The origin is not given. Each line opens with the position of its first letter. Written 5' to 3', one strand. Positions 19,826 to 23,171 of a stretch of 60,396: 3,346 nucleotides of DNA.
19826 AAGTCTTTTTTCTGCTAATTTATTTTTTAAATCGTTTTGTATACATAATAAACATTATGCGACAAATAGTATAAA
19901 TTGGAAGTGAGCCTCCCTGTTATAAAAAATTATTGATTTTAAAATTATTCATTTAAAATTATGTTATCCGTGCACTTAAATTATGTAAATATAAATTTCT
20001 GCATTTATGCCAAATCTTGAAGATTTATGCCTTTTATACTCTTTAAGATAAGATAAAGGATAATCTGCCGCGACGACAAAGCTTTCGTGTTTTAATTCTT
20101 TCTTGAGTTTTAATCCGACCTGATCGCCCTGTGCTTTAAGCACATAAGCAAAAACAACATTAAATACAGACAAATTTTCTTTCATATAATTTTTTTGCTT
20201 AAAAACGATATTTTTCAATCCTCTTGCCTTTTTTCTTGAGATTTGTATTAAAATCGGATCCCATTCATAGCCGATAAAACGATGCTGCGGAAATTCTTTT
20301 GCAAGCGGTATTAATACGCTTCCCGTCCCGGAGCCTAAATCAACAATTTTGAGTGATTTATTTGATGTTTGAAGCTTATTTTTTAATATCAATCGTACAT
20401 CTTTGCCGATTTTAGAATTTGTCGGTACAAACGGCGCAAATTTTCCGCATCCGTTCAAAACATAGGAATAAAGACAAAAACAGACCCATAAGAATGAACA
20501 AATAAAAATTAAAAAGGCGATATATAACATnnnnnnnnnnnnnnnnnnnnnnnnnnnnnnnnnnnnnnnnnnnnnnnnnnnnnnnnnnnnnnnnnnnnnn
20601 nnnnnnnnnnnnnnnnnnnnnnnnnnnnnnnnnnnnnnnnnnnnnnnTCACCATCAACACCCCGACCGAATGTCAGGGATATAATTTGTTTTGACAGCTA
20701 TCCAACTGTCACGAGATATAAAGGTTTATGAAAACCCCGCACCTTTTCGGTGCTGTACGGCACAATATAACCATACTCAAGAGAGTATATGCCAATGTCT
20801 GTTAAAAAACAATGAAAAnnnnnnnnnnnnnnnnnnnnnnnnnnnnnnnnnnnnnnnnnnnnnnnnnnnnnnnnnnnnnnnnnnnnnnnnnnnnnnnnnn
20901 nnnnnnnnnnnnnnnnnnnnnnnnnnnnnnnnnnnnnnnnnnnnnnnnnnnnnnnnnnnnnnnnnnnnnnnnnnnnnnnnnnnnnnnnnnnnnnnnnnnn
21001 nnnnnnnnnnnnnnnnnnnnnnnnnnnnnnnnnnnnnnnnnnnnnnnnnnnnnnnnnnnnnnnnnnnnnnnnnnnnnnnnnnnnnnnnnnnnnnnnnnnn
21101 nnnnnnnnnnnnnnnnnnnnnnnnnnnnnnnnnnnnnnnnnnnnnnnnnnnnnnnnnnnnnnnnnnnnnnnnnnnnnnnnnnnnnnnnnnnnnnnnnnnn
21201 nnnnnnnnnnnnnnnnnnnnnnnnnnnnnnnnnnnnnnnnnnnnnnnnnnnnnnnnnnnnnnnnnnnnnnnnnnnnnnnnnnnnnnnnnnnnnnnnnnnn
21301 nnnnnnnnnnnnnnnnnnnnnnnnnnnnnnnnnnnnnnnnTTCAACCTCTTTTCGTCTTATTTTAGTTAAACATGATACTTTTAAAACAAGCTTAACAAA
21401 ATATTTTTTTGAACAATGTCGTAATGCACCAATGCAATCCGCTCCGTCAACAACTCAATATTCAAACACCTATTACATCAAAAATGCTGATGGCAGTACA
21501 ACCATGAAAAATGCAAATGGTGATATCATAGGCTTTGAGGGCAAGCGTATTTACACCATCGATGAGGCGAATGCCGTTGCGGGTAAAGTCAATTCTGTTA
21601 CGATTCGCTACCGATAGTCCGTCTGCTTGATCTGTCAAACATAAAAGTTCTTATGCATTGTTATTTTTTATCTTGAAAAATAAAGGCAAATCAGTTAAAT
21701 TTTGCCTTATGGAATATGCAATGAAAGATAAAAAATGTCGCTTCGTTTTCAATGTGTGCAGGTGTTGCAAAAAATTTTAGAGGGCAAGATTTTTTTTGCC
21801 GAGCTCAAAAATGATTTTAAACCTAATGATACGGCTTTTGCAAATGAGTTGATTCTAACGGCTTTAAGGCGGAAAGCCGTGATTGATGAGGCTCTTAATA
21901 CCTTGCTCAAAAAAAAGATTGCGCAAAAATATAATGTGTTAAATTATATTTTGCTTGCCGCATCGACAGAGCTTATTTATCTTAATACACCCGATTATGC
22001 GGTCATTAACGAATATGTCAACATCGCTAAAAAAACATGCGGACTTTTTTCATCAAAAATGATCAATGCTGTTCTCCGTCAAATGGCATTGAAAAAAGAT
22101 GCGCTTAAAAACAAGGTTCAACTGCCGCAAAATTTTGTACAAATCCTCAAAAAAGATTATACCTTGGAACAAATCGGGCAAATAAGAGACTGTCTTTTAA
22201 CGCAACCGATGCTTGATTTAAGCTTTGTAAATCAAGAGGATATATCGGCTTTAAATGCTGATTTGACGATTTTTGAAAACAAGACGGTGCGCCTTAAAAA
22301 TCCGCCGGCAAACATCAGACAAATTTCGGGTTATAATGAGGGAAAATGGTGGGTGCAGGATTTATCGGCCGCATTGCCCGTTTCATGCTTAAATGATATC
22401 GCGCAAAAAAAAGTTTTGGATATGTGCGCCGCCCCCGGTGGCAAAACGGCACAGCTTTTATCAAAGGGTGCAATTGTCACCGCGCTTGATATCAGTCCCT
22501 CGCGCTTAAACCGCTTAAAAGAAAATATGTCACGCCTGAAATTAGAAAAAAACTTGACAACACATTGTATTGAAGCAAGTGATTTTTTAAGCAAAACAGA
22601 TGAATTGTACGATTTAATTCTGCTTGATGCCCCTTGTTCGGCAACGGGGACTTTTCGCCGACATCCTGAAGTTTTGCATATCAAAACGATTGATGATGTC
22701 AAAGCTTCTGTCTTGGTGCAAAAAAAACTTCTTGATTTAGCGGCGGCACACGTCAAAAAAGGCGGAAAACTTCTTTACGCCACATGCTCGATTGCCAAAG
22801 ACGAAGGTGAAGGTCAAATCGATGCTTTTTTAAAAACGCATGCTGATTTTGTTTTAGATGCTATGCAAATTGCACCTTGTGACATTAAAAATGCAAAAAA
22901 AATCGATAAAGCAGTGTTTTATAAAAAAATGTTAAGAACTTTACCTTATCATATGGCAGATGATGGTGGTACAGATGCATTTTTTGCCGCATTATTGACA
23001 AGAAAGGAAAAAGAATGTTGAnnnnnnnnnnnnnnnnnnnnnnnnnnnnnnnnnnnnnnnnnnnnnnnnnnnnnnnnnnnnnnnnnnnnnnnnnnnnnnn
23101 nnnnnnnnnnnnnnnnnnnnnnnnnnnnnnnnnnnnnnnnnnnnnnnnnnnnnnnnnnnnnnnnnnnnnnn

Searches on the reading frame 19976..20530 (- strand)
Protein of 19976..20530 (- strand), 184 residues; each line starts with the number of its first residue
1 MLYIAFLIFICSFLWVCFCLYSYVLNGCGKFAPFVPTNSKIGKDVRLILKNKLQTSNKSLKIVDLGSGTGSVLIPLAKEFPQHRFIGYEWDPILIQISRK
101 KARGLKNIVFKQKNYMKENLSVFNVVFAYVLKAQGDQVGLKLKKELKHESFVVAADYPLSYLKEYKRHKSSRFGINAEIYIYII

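Call 22: search_protein_families(library=pfam, proteins=[window:19976-20530:-], max_evalue=0.01)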
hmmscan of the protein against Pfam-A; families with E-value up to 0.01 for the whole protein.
window:19976-20530:- (184 aa): 8 families
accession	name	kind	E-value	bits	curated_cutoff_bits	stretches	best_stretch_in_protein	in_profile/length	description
PF13847.12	Methyltransf_31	-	4.1e-10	39.9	27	1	57-155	2-110/145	Methyltransferase domain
PF13649.12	Methyltransf_25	-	2.2e-07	31.9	27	1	62-130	1-73/97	Methyltransferase domain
PF08242.18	Methyltransf_12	-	1.5e-05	26.1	30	1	63-128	1-71/98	Methyltransferase domain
PF02390.23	Methyltransf_4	-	2.8e-05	24.1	24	1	61-117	4-62/173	Putative methyltransferase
PF05175.20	MTS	-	0.00028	21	23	1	49-119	23-94/170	Methyltransferase small domain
PF13489.12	Methyltransf_23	-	0.00034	20.8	27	1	54-113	18-70/164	Methyltransferase domain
PF00398.26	RrnaAD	-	0.0017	17.9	24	1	54-154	27-104/263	Ribosomal RNA adenine dimethylase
PF13679.12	Methyltransf_32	-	0.0093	16.4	27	0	51-113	18-87/143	Methyltransferase domain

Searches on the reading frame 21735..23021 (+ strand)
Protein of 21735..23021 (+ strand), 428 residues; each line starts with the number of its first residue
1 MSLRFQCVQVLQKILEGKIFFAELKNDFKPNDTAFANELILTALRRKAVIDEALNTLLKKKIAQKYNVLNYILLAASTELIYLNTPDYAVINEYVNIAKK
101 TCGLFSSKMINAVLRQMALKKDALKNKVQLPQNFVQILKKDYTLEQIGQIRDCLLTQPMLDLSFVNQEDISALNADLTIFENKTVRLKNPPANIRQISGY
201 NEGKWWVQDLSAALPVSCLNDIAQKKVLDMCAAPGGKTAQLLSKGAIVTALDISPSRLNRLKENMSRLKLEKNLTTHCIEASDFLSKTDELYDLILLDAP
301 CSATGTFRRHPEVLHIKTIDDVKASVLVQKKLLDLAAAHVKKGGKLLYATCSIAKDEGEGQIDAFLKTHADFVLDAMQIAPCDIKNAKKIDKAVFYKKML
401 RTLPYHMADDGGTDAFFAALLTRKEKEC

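Call 22: search_protein_families(library=pfam, proteins=[window:21735-23021:+], max_evalue=0.01)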
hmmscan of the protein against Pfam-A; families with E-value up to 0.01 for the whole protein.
window:21735-23021:+ (428 aa): 8 families
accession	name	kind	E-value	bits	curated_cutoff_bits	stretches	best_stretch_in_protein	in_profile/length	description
PF01189.24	Methyltr_RsmB-F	-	1.1e-47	162.7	27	1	219-421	4-198/199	16S rRNA methyltransferase RsmB/F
PF01029.23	NusB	-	4.6e-22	79.3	23.1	1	4-118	4-132/133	NusB family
PF13847.12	Methyltransf_31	-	1.6e-06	28.3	27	1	224-352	4-113/145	Methyltransferase domain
PF13649.12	Methyltransf_25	-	3.2e-06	28.2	27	1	227-297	1-70/97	Methyltransferase domain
PF01728.25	FtsJ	-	4.1e-06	27.3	24.1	1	223-349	21-138/181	FtsJ-like methyltransferase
PF03602.21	Cons_hypoth95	-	9.3e-06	25.9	24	1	220-306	38-128/182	Conserved hypothetical protein 95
PF09445.16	Methyltransf_15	-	9.6e-05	22.5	22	1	225-301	2-81/165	RNA cap guanine-N2 methyltransferase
PF05175.20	MTS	-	0.00077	19.6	23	1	209-302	17-109/170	Methyltransferase small domain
